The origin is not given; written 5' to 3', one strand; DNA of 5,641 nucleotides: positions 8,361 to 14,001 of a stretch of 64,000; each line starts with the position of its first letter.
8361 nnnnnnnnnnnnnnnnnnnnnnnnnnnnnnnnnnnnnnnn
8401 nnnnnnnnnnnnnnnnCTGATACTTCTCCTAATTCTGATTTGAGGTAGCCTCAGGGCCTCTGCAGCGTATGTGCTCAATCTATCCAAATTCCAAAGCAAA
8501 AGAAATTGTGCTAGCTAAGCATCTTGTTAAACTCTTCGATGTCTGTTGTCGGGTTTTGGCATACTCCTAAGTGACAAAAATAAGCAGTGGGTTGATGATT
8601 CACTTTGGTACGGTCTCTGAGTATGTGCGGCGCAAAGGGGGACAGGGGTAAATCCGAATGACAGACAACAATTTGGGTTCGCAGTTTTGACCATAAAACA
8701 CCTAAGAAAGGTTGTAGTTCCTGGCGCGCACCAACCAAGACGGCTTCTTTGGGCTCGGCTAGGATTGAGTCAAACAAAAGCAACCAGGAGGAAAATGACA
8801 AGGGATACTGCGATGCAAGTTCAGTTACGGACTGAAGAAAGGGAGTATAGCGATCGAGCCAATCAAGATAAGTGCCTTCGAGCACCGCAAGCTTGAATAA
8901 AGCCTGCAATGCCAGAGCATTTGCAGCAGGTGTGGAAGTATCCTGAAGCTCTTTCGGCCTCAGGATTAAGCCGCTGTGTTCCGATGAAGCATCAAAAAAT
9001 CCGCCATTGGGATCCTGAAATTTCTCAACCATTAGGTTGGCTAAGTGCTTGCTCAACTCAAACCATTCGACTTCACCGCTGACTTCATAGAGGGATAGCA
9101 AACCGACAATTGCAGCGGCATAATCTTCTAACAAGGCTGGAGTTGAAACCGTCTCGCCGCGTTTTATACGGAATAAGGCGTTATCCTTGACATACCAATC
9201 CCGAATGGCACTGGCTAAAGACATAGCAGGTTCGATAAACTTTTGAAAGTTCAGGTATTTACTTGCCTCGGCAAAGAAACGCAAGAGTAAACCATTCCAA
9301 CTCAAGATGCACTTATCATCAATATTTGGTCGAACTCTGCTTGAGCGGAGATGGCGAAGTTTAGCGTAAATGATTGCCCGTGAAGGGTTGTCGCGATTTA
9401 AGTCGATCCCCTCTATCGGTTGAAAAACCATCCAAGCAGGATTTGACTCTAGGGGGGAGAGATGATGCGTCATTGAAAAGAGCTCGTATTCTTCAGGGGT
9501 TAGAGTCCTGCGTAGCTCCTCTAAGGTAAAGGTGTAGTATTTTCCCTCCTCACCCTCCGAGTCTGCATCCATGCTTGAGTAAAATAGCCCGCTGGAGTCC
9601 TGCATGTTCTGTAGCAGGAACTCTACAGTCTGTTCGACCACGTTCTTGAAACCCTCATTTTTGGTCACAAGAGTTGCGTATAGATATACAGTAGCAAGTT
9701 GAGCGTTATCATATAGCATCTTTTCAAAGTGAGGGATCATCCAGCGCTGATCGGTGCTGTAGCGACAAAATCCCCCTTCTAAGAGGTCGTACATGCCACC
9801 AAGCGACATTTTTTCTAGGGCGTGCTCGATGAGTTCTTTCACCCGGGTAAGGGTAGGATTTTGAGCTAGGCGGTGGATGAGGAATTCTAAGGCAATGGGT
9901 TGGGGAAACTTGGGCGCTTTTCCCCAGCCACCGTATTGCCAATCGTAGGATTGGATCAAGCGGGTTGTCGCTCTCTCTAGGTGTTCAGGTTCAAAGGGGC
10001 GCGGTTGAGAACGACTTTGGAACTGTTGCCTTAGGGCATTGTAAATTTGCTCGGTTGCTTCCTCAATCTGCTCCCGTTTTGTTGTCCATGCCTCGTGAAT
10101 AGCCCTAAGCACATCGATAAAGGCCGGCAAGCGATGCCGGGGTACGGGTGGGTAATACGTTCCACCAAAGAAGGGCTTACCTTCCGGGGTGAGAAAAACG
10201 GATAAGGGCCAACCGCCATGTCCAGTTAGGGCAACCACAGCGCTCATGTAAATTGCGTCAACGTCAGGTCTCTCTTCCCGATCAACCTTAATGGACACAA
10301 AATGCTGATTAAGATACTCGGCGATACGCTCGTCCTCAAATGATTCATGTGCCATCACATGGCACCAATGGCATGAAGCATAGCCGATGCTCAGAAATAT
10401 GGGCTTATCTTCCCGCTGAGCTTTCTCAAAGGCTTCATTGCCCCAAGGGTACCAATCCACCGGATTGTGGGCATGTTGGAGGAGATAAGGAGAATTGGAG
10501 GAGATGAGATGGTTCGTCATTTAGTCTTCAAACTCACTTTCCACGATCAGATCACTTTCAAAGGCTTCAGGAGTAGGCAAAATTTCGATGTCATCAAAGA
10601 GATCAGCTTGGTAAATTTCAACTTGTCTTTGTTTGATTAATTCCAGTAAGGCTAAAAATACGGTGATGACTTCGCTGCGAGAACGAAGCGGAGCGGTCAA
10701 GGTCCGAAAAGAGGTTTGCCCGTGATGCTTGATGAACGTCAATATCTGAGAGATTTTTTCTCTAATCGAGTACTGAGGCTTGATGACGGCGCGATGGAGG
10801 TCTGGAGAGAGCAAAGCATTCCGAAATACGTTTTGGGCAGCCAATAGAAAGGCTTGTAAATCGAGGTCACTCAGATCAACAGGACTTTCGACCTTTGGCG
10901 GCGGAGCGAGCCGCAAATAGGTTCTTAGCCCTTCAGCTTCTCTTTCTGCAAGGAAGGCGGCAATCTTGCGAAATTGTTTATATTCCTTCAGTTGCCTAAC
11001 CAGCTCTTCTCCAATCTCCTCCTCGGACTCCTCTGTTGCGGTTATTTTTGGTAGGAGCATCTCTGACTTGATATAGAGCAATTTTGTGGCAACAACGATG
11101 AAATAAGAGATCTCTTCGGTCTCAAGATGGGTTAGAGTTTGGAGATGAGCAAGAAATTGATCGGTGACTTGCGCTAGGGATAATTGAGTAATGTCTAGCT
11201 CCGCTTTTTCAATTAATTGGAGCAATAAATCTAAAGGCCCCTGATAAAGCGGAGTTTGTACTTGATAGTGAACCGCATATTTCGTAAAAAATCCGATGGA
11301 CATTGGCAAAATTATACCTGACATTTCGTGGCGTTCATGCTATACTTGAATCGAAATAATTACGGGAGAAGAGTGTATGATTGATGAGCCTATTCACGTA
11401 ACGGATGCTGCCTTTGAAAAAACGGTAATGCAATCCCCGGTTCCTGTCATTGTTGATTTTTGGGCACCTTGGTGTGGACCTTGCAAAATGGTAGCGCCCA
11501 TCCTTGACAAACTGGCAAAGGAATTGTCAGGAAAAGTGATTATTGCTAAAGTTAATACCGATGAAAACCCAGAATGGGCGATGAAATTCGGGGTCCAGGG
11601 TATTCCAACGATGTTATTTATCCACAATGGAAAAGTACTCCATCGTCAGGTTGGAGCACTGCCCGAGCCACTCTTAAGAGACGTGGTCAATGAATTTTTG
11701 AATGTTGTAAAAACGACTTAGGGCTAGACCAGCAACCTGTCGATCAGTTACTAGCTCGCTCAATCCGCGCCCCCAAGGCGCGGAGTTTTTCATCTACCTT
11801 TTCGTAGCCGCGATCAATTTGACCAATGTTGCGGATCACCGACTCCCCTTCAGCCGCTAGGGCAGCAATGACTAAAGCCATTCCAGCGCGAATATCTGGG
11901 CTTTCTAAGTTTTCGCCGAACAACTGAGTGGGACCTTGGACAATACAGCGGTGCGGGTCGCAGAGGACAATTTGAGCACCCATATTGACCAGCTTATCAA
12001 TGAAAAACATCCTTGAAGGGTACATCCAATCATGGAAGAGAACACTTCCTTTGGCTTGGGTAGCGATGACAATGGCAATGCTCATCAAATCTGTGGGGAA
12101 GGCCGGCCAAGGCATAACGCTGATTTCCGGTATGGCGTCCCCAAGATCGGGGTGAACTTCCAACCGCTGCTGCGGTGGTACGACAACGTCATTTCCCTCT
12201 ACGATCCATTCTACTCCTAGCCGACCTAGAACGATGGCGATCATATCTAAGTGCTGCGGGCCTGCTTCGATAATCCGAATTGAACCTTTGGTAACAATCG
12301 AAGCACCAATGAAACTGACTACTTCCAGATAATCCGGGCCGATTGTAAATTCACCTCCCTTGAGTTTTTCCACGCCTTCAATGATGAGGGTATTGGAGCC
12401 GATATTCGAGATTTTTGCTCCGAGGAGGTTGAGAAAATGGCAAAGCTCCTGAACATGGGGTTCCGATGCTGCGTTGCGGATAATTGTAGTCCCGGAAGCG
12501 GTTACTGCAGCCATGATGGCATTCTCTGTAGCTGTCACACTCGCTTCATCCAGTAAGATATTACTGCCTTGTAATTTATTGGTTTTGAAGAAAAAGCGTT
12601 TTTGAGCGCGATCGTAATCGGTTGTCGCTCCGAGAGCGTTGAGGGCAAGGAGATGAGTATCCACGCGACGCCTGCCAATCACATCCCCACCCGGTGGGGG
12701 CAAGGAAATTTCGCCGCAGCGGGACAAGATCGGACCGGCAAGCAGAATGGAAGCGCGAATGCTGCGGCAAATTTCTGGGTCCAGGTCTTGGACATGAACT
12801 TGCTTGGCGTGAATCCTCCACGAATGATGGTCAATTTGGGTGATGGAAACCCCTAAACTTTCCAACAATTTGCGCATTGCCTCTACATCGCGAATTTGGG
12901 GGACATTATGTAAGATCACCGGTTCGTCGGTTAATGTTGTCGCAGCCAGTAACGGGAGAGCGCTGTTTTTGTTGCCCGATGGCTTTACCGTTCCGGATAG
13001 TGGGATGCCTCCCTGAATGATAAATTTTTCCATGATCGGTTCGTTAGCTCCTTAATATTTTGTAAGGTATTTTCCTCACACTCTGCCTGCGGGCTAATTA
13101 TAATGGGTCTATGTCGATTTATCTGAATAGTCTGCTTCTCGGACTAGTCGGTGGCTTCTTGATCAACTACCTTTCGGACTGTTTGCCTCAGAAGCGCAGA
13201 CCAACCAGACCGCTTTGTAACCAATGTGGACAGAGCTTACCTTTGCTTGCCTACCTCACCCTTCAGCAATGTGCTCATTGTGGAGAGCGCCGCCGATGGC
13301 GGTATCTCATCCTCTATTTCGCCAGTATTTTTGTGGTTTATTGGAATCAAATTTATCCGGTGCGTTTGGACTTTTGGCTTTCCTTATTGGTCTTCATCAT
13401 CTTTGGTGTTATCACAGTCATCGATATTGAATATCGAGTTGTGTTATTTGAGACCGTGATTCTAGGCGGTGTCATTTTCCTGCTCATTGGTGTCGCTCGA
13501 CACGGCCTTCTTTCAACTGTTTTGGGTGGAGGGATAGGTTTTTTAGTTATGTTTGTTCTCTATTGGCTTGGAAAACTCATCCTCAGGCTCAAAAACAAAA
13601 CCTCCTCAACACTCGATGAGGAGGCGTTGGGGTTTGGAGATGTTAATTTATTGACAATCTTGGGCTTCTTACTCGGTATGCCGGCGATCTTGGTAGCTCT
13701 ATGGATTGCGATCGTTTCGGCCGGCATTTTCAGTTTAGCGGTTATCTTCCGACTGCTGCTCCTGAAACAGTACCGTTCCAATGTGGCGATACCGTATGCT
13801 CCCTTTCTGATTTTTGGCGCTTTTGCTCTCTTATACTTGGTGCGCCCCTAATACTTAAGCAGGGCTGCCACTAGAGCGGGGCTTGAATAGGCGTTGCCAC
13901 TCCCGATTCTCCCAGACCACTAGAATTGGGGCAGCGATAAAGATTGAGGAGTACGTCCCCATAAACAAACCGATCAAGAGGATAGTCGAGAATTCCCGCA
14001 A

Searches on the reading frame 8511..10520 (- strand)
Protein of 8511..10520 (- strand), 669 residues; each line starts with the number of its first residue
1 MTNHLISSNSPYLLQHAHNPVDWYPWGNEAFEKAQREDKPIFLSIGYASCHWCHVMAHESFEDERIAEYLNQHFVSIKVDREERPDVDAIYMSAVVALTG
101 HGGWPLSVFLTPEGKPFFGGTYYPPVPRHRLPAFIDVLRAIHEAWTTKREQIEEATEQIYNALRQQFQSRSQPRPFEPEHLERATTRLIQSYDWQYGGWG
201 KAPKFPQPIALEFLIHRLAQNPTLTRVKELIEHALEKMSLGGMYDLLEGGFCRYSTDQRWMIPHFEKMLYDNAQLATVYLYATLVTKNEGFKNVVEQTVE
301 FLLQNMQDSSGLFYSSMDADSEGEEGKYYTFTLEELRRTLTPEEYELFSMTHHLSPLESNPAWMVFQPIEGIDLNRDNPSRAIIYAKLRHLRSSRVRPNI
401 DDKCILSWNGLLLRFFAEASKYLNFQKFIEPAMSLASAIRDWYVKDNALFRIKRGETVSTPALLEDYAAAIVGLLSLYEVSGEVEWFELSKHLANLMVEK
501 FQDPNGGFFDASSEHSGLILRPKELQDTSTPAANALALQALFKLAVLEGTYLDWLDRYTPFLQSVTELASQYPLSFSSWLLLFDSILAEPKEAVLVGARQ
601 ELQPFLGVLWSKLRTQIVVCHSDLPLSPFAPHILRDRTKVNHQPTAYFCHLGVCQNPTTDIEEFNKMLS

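Call 4: search_protein_families(library=pfam, proteins=[window:8511-10520:-], max_evalue=0.01)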
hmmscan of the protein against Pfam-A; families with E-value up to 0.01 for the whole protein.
window:8511-10520:- (669 aa): 4 families
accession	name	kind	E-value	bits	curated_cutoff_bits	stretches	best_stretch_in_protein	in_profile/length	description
PF03190.21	Thioredox_DsbH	-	2.5e-79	265.4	27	1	2-163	1-162/163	Protein of unknown function, DUF255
PF13899.12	Thioredoxin_7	-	1.4e-10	41.6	27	1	22-112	1-83/83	Thioredoxin-like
PF06917.19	Pectate_lyase_2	-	0.0033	16.6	26.6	0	283-314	45-76/491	Periplasmic pectate lyase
PF13098.12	Thioredoxin_2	-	0.0041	17.9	27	1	35-84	2-51/104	Thioredoxin-like domain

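Call 5: search_protein_families(library=ncbifam, proteins=[window:8511-10520:-], max_evalue=0.01)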
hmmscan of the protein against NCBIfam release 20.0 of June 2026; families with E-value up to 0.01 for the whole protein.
window:8511-10520:- (669 aa): 3 families
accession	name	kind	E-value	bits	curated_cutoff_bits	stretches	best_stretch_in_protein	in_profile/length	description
NF045694.1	seleno_TsoB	exception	7.8e-07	27.5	805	1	20-115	456-548/572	rhodanese/DsbD fusion-like selenoprotein TsoB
NF043050.1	DisulfRedDsbH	equivalog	0.0004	20.5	190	1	18-83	40-105/166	disulfide reductase DsbH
NF041199.1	trx7_PDZ_seleno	equivalog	0.0012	17.9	300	1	23-87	3-68/390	Trx7/PDZ domain-containing (seleno)protein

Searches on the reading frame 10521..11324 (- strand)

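Call 4: search_protein_families(library=pfam, proteins=[window:10521-11324:-], max_evalue=0.01)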
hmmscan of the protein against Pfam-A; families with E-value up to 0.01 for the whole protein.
window:10521-11324:- (267 aa): 2 families
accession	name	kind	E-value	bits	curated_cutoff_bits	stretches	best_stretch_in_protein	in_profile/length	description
PF02616.19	SMC_ScpA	-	1e-31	111.2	24.6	1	37-248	1-229/232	Segregation and condensation protein ScpA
PF04824.21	Rad21_Rec8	-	0.0067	16.2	22.7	0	204-252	5-53/55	Conserved region of Rad21 / Rec8 like protein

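Call 5: search_protein_families(library=ncbifam, proteins=[window:10521-11324:-], max_evalue=0.01)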
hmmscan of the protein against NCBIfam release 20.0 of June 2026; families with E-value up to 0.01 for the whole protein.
window:10521-11324:- (267 aa): 5 families
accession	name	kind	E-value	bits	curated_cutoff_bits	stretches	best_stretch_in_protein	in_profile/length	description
NF000995.0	PRK00104.1-4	equivalog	4.1e-42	144.3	315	1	18-249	3-244/251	segregation/condensation protein A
NF000994.0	PRK00104.1-3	equivalog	4.6e-42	144.3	234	1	25-249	9-239/246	segregation/condensation protein A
NF000993.0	PRK00104.1-2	equivalog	9.3e-36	123.6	268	1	27-248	8-230/237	segregation/condensation protein A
NF000992.0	PRK00104.1-1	equivalog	2.2e-28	99.5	417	1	19-247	2-239/247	segregation/condensation protein A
NF001751.0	PRK00478.1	equivalog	8.9e-14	51.2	436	1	19-120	160-267/505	segregation/condensation protein A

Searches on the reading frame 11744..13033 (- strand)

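Call 39: search_protein_families(library=pfam, proteins=[window:11744-13033:-], max_evalue=0.00001)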
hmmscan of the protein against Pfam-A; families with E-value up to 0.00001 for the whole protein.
window:11744-13033:- (429 aa): 1 family
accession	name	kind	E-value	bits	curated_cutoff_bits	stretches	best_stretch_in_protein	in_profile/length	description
PF00275.25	EPSP_synthase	-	2.7e-66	224.5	22.8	1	7-417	2-417/417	EPSP synthase (3-phosphoshikimate 1-carboxyvinyltransferase)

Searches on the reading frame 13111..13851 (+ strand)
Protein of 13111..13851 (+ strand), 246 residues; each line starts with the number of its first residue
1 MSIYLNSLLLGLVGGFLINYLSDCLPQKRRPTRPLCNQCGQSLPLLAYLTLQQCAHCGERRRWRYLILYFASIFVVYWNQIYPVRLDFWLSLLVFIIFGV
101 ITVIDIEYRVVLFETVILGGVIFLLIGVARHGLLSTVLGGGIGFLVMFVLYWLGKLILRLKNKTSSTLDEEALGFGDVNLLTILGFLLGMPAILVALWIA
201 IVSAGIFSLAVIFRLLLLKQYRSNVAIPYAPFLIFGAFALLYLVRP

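Call 39: search_protein_families(library=pfam, proteins=[window:13111-13851:+], max_evalue=0.00001)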
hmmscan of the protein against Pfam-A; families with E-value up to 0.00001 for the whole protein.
window:13111-13851:+ (246 aa): 1 family
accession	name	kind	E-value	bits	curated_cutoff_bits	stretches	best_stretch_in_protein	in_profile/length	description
PF01478.23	Peptidase_A24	-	8.5e-10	39.5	26.5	1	93-209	2-104/104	Type IV leader peptidase family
